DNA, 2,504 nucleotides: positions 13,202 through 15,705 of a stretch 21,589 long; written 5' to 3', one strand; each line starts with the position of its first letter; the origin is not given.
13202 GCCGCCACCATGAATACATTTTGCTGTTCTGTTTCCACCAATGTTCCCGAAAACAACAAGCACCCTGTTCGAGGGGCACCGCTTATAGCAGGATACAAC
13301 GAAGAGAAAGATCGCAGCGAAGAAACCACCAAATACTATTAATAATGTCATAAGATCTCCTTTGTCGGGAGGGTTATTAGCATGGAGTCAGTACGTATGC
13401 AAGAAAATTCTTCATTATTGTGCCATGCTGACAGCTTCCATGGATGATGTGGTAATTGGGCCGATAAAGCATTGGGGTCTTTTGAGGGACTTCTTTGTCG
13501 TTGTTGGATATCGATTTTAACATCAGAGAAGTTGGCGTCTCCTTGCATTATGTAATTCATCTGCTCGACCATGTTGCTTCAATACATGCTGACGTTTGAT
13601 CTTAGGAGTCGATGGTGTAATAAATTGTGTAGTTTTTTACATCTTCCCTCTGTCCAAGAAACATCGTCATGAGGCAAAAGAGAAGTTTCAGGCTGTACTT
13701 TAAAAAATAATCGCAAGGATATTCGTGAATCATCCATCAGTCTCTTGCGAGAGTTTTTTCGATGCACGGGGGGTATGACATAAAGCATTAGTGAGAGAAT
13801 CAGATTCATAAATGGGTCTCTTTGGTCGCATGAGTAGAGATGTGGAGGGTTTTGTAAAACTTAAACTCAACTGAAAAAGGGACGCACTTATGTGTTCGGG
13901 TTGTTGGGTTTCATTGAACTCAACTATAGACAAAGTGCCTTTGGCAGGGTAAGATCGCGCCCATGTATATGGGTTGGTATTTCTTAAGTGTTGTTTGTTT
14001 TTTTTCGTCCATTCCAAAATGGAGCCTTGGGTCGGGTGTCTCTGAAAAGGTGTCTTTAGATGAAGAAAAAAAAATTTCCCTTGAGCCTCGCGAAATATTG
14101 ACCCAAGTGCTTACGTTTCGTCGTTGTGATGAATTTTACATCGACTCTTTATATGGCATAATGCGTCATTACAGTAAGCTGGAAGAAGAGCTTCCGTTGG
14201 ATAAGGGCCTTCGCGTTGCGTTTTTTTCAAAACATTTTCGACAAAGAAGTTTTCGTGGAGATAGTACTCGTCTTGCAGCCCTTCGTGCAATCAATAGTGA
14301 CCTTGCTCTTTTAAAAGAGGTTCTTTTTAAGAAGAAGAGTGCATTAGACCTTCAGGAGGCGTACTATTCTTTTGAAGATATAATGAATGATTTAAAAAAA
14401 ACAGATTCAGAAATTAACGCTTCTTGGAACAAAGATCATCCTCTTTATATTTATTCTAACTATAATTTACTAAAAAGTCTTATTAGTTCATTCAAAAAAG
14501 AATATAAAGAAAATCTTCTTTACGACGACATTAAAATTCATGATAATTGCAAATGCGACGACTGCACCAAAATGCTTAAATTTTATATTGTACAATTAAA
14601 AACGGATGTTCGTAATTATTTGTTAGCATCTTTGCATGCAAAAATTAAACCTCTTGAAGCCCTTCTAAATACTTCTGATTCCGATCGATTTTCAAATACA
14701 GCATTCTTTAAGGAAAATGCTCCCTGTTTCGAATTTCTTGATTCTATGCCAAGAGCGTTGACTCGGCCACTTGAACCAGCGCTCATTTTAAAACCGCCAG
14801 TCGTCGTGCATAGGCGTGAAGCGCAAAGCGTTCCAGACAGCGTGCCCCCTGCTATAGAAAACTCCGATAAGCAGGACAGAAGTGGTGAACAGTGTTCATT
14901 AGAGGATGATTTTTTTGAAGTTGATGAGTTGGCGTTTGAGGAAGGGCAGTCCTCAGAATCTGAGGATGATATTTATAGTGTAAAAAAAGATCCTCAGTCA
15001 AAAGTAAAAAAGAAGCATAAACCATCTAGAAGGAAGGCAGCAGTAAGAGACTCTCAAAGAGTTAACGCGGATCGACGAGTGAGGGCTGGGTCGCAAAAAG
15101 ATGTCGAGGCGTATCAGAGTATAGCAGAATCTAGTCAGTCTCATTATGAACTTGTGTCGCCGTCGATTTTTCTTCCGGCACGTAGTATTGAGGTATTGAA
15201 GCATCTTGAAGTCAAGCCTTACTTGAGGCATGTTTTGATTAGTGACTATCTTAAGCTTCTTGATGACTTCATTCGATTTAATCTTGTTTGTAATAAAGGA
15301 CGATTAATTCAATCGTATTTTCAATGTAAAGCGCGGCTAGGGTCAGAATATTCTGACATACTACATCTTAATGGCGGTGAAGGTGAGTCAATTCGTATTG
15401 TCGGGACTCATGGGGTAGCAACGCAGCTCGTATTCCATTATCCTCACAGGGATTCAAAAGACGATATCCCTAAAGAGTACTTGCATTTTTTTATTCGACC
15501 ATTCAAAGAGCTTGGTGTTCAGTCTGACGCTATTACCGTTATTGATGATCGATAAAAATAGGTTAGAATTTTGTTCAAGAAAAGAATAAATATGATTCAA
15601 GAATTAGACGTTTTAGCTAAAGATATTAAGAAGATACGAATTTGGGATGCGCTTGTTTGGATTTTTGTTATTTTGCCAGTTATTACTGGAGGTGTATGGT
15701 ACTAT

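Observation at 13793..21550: Inverted ~100-nt repeats with a conserved 20-codon mini-ORF bracket a 7.5-kb block of uncharacterised genes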

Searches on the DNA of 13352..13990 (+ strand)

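Call 46: search_rna_families(source=window, start=13352, end=13990, threshold=evalue, max_evalue=10)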
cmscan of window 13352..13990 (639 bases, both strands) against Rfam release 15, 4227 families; matches with E-value up to 10: 2.
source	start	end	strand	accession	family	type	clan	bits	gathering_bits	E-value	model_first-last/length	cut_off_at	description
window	13516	13657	-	RF00353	snoR31_Z110_Z27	Gene; snRNA; snoRNA; CD-box;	-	19.3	45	7.8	1-97/97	no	Small nucleolar RNA snoR31/Z110/Z27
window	13582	13650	-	RF00569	SNORD19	Gene; snRNA; snoRNA; CD-box;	CL00048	15.3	35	9.8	1-76/76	no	Small nucleolar RNA SNORD19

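Call 57: search_dna_similar(query=window:13780-13900:+, collection=plasmids, mode=distant, max_evalue=0.01, max_rows=10)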
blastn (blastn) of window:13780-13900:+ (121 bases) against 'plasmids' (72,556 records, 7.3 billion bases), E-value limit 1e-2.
No match.

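Call 59: build_rna_model(alignment_id=A3, structure=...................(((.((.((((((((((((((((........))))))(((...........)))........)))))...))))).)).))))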
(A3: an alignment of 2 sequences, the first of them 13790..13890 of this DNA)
Model R1 built from alignment A3 (2 sequences, 101 columns); structure: as given.
model positions 101; base pairs 24; branch points 1; effective number of sequences 1.03; information 0.59 bits per position. Calibrated on 0.2 Mb of random sequence (short: E-values are rough).
structure used (alignment columns):
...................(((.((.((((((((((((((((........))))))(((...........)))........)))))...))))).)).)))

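Call 60: search_with_rna_model(model_id=R1, source=window, filters=off, max_evalue=10)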
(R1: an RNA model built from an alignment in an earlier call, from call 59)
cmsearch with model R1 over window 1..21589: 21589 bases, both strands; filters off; matches with E-value up to 10: 23.
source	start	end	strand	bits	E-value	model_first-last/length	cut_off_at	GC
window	21450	21550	-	119.3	4.6e-29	1-101/101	no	0.43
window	13790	13890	+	118.2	8.7e-29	1-101/101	no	0.4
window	14391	14423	+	13.3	0.14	1-101/101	no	0.24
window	752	847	-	11.2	0.49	1-101/101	no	0.35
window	15625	15737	+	10.5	0.77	1-101/101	no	0.35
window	16201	16292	-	10.4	0.78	1-101/101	no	0.41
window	11905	11963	-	10.2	0.88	1-101/101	no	0.41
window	11879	11953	+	9.3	1.5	1-101/101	no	0.43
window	18138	18191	+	9.2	1.6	1-101/101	no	0.44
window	4680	4718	+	8.8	2.1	1-101/101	no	0.44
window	17465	17558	+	8.3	2.7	1-101/101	no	0.37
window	1698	1759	+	8.3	2.9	1-101/101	no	0.24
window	18632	18743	+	8.2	3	1-101/101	no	0.45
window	20625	20661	+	8.1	3.2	1-101/101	no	0.27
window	4498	4590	+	7.1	5.7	1-101/101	no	0.38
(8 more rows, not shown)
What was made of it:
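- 13790..13883 (+): Copy A of the repeat, defined by sequence similarity. Covariance model R1 scores 118 bits over 13790-13890 (call 60).
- On Small interspersed structured repeats (BOX/RUP/ERIC-like): It holds two copies (call 60).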

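Call 61: search_with_rna_model(model_id=R1, sources=[L009, L010, L013, L015, L016, L017, L018, L019, L020, L021, L022, L023, L024, L025, L026, L027, L028, L029, L030, L031, L032, L033, L034, L035, L036, L037, L038, L039, L040, L041, L042, L043, L044, L045, L046, L047, L048, L049, L050, L051, L052, L053, L054, L055, L056, L057, L058, L059, L060, L061, L062, L063, L064, L065, L066, L067, L068, L069, L070, L071, L072, L073, L074, L075, L076, L077, L078, L079, L080, L081, L082, L083, L084, L085, L086, L087, L088, L089, L090, L091, L092, L093, L094, L095], max_evalue=1)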
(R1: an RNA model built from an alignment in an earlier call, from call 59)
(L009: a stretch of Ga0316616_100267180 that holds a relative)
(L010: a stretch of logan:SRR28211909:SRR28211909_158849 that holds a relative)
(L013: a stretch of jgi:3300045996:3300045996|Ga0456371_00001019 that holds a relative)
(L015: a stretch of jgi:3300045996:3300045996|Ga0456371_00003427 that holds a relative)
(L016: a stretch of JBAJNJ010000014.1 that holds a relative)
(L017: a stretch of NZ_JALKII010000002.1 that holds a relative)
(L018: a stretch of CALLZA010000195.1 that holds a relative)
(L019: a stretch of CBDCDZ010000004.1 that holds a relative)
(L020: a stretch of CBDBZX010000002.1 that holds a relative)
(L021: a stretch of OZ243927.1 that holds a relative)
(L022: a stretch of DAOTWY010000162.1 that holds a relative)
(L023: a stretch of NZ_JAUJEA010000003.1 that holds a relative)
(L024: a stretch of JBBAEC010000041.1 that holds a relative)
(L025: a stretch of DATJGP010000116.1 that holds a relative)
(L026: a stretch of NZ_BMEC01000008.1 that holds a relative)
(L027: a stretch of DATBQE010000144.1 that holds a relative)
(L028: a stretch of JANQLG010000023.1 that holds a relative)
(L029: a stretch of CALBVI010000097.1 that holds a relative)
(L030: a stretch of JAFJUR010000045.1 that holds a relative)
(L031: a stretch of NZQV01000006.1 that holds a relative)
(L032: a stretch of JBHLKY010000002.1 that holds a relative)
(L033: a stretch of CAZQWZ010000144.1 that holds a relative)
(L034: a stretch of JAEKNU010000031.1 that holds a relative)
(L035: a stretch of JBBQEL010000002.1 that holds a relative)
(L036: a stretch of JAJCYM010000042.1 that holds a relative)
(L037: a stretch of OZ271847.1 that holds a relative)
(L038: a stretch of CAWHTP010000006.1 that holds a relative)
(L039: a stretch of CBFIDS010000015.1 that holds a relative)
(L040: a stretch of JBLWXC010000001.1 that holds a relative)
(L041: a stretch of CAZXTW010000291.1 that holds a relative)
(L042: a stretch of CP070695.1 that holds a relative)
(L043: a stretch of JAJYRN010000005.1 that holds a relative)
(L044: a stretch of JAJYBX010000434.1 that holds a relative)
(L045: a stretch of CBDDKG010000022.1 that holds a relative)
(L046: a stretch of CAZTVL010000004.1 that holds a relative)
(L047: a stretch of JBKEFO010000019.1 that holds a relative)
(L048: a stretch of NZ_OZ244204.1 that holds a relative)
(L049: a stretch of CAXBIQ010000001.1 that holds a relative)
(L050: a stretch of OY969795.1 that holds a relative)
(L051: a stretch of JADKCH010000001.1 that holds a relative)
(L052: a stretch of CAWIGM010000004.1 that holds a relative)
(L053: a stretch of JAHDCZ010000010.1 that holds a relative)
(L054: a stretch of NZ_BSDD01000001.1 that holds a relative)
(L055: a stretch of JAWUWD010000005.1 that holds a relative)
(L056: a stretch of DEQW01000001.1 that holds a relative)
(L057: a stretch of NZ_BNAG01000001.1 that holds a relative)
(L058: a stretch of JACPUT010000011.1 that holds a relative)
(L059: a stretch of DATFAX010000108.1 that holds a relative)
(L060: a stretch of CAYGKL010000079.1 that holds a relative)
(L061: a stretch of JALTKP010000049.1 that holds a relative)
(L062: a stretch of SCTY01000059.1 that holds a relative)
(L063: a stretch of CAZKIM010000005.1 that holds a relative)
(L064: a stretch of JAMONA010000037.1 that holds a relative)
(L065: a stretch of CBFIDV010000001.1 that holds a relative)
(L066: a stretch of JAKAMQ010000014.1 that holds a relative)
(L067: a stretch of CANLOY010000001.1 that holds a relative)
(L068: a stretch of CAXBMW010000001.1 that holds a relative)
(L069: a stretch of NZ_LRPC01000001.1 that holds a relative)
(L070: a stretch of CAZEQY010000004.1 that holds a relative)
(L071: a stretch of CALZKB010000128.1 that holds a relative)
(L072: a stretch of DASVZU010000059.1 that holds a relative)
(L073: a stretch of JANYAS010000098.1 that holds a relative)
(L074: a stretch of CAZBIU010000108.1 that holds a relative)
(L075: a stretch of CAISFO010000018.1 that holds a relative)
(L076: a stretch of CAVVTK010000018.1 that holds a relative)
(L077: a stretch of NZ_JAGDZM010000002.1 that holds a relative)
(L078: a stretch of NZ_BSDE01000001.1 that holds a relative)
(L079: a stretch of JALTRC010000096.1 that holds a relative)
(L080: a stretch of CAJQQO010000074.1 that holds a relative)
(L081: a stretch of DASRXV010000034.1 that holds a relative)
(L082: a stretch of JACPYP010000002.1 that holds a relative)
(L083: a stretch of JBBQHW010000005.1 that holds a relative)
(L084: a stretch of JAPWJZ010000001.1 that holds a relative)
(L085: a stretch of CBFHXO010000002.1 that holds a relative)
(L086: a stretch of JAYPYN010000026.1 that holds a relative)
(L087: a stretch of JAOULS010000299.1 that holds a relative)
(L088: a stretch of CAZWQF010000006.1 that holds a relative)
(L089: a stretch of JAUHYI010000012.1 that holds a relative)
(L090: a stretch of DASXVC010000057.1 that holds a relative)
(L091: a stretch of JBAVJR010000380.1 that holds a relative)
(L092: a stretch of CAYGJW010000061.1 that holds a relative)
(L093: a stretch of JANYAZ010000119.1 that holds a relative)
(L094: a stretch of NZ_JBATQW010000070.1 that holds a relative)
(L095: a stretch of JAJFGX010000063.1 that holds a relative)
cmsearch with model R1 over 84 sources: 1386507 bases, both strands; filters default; matches with E-value up to 1: 0.
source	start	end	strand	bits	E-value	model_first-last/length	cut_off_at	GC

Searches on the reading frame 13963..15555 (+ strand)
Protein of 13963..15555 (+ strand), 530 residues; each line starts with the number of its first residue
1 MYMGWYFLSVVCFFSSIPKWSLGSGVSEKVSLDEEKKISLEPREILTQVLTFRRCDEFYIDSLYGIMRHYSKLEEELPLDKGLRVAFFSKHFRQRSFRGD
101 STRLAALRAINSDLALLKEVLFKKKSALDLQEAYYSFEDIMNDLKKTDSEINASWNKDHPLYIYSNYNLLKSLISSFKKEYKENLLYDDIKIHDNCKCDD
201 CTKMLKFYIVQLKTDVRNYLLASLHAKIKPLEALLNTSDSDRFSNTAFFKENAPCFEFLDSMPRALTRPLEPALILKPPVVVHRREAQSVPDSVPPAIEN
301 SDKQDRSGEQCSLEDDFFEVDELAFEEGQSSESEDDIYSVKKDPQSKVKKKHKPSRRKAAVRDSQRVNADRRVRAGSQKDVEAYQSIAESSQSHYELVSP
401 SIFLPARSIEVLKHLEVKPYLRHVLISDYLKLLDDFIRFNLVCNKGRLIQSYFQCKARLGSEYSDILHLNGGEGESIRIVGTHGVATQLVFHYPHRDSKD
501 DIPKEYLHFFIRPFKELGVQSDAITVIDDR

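Call 11: search_protein_families(library=pfam, proteins=[window:13963-15555:+], max_evalue=0.01)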
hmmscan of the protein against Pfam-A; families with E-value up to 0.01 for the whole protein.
window:13963-15555:+ (530 aa): 0 families

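Call 15: find_encoding_contigs(protein=window:13963-15555:+, flank=10000, max_places=8)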
Protein window:13963-15555:+ (530 aa): no gene with exactly this product is on record in the collection.

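Call 24: find_homologous_proteins(query=window:13963-15555:+, max_evalue=0.001)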
Query window:13963-15555:+ (530 aa): 1 proteins with E <= 0.001 among 8000 candidates.
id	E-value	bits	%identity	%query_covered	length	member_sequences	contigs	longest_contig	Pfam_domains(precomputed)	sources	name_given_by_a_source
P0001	0.0e+0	1187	100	100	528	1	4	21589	-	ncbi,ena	-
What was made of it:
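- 13963..15555 (+): 530-aa gene 88 nt downstream of mini-ORF A. It is a real gene with only remote relatives. The word-based search finds only the protein itself (call 24).
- Checked: One caveat: the window is a whole contig (longest contig 21589, call 24) and copy B starts 39 nt from its end.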

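Call 67: search_protein_families(library=ncbifam, proteins=[window:13963-15555:+], max_evalue=0.01)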
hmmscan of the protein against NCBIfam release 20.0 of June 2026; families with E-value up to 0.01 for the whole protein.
window:13963-15555:+ (530 aa): 0 families

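Call 86: search_protein_representatives(protein=window:13963-15555:+)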
Query: 530 residues. Proteins with E-value up to 0.001 (for the whole library): 6; up to 1e-10: 1; up to 1e-30: 1. The best 6 are listed.
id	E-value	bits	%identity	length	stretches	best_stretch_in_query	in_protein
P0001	0.0e+00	1187.3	100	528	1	3-530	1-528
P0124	5.8e-10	55.1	33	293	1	307-527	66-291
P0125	4.6e-07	45.6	39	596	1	395-521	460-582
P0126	7.7e-06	41.5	29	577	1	296-528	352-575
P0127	2.3e-05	40.0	34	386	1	399-524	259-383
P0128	1.7e-04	37.1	30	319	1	326-525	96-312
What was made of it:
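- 13963..15555 (+): The full HMMER search finds five remote homologues sharing the C-terminal 130-220 residues (call 86).
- Tried and rejected: The 530-aa protein has only remote relatives (calls 24, 86).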

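Call 87: search_protein_families(library=pfam, proteins=[P0124, P0125, P0126, P0127, P0128], max_evalue=0.01)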
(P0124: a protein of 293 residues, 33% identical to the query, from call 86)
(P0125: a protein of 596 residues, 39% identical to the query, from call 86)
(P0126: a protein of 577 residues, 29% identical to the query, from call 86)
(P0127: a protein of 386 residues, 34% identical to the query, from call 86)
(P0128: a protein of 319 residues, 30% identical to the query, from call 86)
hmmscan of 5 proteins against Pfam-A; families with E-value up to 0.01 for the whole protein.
P0124 (293 aa): 0 families

P0125 (596 aa): 0 families

P0126 (577 aa): 0 families

P0127 (386 aa): 0 families

P0128 (319 aa): 0 families
